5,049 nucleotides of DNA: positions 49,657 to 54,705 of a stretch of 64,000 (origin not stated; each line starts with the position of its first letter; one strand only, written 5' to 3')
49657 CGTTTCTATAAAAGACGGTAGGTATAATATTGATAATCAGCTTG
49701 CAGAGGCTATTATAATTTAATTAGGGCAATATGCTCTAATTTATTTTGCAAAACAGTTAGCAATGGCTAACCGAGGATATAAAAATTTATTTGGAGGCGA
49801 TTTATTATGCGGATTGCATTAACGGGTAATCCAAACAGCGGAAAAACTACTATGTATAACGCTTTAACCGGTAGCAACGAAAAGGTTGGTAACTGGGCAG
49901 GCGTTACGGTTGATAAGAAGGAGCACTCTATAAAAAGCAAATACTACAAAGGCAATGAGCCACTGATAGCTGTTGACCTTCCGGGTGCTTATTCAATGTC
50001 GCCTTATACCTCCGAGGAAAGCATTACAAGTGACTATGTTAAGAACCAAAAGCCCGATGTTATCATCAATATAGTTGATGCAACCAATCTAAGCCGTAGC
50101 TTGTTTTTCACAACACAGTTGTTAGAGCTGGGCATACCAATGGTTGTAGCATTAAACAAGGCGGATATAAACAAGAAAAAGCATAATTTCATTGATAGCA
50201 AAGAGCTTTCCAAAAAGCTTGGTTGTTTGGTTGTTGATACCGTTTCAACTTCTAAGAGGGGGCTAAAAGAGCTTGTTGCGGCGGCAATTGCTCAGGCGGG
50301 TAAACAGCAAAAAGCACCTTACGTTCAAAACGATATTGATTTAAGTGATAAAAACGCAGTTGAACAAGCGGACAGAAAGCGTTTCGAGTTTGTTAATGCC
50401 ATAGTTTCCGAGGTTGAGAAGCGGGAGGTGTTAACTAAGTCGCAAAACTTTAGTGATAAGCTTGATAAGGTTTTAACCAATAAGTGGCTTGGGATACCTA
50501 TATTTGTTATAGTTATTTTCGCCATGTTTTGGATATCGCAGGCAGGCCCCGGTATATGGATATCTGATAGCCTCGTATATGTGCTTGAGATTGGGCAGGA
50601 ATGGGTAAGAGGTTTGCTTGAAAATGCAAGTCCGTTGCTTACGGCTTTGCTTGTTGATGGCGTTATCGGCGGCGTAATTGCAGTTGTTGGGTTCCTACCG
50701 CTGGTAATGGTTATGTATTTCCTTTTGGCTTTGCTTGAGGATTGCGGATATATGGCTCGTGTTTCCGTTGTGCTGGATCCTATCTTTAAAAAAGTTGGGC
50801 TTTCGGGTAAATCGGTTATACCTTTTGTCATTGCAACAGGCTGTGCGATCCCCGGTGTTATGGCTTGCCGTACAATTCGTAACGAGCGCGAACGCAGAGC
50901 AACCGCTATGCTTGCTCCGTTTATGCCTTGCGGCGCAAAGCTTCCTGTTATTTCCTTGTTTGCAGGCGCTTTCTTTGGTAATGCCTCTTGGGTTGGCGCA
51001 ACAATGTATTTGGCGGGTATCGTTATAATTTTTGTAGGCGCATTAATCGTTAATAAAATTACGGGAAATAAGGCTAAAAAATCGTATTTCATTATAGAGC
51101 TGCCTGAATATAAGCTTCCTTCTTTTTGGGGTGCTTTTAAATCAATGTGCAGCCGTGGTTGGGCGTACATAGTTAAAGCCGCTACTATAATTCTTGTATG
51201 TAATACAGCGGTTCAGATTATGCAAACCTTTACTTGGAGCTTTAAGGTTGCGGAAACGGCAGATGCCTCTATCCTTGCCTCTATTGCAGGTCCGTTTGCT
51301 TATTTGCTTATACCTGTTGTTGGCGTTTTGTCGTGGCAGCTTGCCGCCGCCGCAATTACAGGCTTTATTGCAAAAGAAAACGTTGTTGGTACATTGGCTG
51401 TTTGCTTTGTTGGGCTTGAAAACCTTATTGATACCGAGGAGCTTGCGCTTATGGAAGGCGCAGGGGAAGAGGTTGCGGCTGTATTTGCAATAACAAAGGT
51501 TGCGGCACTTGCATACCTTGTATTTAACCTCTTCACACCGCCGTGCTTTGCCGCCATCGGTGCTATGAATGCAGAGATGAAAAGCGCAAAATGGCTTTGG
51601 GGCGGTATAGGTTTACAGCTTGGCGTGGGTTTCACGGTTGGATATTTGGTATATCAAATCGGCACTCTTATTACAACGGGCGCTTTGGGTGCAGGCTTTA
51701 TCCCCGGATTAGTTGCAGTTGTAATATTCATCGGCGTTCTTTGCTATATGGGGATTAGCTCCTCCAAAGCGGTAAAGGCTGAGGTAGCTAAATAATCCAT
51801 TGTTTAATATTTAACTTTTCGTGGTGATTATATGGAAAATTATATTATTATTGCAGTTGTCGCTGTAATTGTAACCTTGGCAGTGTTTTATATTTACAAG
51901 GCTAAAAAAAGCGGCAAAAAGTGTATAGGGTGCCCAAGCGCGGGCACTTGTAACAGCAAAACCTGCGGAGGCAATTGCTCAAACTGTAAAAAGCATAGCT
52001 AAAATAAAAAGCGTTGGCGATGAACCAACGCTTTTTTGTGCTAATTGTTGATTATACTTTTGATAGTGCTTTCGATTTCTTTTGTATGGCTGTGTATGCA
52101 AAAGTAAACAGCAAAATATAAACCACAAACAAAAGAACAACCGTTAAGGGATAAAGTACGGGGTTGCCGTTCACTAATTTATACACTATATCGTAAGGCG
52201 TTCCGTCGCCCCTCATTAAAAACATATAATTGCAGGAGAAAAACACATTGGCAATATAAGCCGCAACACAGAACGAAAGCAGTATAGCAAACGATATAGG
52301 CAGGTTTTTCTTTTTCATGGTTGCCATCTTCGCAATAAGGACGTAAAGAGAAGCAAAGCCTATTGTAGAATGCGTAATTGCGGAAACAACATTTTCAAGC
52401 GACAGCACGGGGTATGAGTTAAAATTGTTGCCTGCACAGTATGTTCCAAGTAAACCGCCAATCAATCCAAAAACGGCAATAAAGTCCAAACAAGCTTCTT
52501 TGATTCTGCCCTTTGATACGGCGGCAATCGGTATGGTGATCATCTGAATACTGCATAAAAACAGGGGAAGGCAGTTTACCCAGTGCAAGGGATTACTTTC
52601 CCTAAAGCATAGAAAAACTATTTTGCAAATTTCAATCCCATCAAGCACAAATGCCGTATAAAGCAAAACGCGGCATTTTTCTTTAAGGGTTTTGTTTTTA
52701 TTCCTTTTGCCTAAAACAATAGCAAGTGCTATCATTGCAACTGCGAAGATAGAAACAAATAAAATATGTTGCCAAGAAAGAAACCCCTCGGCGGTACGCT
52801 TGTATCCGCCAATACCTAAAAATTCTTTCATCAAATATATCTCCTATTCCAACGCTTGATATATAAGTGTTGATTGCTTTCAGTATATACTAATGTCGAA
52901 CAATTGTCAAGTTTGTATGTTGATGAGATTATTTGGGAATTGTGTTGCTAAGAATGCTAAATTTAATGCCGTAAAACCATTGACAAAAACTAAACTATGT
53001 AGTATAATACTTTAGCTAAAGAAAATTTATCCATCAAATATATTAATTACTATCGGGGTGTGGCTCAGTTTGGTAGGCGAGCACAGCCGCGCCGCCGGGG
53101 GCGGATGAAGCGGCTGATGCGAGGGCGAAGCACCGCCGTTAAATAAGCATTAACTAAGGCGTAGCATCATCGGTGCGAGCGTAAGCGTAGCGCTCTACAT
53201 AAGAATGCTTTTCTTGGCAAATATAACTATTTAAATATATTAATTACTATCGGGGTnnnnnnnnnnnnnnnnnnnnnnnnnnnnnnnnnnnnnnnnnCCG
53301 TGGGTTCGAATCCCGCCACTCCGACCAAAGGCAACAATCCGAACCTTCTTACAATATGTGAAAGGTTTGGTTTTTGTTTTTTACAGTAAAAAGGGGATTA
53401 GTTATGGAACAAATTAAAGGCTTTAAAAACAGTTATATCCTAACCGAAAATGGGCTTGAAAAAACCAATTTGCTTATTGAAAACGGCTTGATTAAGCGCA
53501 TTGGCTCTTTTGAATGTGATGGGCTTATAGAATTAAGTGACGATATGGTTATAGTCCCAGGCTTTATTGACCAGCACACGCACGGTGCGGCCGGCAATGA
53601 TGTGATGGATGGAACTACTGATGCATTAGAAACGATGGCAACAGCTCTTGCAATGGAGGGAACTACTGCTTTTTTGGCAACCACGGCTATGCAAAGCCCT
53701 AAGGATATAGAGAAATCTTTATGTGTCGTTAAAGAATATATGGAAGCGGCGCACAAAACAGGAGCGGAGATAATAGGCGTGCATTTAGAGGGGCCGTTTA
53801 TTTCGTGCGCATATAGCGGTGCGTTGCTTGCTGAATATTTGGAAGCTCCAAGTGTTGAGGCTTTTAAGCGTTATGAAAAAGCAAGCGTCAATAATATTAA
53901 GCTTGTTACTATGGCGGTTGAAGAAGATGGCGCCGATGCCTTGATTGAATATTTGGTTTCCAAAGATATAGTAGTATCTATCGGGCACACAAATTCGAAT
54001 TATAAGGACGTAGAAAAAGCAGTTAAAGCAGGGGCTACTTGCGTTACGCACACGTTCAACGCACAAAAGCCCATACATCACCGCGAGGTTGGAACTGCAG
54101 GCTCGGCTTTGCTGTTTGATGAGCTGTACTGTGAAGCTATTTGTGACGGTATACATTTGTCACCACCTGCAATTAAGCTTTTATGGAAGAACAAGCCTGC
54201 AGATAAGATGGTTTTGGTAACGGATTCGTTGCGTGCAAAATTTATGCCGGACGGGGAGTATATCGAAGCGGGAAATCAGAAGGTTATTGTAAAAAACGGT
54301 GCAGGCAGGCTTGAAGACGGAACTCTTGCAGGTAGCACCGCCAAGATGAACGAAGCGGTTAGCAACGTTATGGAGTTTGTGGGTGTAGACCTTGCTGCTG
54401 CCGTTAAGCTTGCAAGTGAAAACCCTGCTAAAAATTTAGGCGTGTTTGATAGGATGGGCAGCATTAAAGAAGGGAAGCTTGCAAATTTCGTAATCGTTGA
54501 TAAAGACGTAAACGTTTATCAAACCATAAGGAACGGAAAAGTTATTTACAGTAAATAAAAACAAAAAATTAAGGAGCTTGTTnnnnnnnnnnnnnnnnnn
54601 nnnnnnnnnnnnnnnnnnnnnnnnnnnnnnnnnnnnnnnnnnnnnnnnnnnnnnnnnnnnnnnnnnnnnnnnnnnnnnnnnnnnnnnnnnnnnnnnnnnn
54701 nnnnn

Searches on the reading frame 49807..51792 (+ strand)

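Call 69: search_protein_families(library=pfam, proteins=[window:49807-51792:+], max_evalue=0.00001)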
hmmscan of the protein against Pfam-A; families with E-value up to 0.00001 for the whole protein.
window:49807-51792:+ (662 aa): 4 families
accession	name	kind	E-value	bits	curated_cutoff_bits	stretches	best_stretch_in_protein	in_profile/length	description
PF02421.24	FeoB_N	-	1.2e-56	191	27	1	2-159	2-155/156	Ferrous iron transport protein B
PF07670.19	Gate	-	5.9e-24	85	29.6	2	294-389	2-104/104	Nucleoside recognition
PF01926.29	MMR_HSR1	-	2.1e-18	66.9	21.9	1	2-118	1-113/113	50S ribosome-binding GTPase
PF07664.17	FeoB_C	-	5.6e-13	48.8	26.6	1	399-450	3-54/54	Ferrous iron transport protein B C terminus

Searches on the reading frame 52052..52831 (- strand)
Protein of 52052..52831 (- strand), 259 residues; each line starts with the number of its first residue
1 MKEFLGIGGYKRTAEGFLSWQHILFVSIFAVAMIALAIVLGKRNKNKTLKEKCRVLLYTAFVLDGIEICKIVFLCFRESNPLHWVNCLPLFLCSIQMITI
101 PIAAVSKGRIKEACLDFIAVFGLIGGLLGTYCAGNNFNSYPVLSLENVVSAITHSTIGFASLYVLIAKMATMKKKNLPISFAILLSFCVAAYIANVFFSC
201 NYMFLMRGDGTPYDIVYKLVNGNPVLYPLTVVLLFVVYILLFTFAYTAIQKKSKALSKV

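Call 69: search_protein_families(library=pfam, proteins=[window:52052-52831:-], max_evalue=0.00001)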
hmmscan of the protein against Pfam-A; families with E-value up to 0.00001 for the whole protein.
window:52052-52831:- (259 aa): 1 family
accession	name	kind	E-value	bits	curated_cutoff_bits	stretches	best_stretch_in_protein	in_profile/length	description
PF14808.11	TMEM164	-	2.7e-21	76.5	25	1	17-240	1-215/217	TMEM164 family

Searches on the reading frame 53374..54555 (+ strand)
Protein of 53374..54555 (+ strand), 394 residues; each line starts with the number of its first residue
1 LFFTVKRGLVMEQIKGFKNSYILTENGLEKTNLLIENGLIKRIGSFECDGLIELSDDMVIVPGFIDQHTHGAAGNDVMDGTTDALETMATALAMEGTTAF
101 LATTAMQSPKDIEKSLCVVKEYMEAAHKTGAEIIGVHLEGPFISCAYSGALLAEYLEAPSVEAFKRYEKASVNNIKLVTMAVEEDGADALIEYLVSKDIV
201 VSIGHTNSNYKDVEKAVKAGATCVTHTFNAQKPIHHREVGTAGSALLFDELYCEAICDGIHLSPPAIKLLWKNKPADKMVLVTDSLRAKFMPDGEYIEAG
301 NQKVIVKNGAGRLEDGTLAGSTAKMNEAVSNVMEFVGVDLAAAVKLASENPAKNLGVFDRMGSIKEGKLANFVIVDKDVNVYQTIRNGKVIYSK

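Call 69: search_protein_families(library=pfam, proteins=[window:53374-54555:+], max_evalue=0.00001)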
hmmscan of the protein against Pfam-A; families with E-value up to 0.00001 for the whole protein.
window:53374-54555:+ (394 aa): 2 families
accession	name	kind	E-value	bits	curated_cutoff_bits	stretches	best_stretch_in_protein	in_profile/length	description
PF01979.26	Amidohydro_1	-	2.9e-30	106.2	25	1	59-390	1-344/345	Amidohydrolase family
PF07969.17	Amidohydro_3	-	1.7e-09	38.2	29.7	1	338-391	407-471/472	Amidohydrolase family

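Call 71: search_protein_families(library=ncbifam, proteins=[window:53374-54555:+], max_evalue=0.00001)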
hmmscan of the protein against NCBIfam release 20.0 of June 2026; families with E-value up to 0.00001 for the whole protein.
window:53374-54555:+ (394 aa): 30 families (the best 25 are shown)
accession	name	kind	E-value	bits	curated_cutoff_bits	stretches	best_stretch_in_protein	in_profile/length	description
TIGR00221.1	nagA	equivalog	1.1e-99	334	225.65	1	16-389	6-380/380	N-acetylglucosamine-6-phosphate deacetylase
NF008371.0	PRK11170.1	equivalog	1.4e-66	224.9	483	1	19-391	6-379/382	N-acetylglucosamine-6-phosphate deacetylase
NF011990.0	PRK15446.2-6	subfamily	1.4e-13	50.4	233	1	325-393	313-384/390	alpha-D-ribose 1-methylphosphonate 5-triphosphate diphosphatase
TIGR02318.1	phosphono_phnM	equivalog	3.3e-12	46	390.55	1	336-391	318-375/376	phosphonate metabolism protein PhnM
TIGR02033.1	D-hydantoinase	equivalog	1.6e-11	43.8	393.25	1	18-128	4-113/454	dihydropyrimidinase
TIGR03178.1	allantoinase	equivalog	4.5e-10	38.9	357.85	0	18-114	5-100/441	allantoinase AllB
NF011987.0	PRK15446.2-3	subfamily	8.8e-10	37.9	253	0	334-391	323-383/395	alpha-D-ribose 1-methylphosphonate 5-triphosphate diphosphatase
TIGR01975.1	isoAsp_dipep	equivalog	1.4e-09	37.7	331.25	0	320-391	306-376/389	beta-aspartyl-peptidase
NF006689.0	PRK09237.1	equivalog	1.7e-09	36.7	371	0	319-377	281-337/383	amidohydrolase/deacetylase family metallohydrolase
NF011988.0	PRK15446.2-4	equivalog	2.4e-09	36.8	369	1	323-393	306-377/389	alpha-D-ribose 1-methylphosphonate 5-triphosphate diphosphatase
TIGR01178.1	ade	equivalog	2.6e-09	36.1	472.5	0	324-392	263-331/552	adenine deaminase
NF004839.0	PRK06189.1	equivalog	2.7e-09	36.2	631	0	316-380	331-394/451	allantoinase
TIGR00857.1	pyrC_multi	subfamily_domain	1.5e-08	34.1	279.05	0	30-72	5-49/412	dihydroorotase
NF011989.0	PRK15446.2-5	equivalog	4.2e-08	32.3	565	0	324-378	308-361/385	alpha-D-ribose 1-methylphosphonate 5-triphosphate diphosphatase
NF009941.0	PRK13404.1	subfamily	5e-08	32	647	0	19-129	10-118/478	dihydropyrimidinase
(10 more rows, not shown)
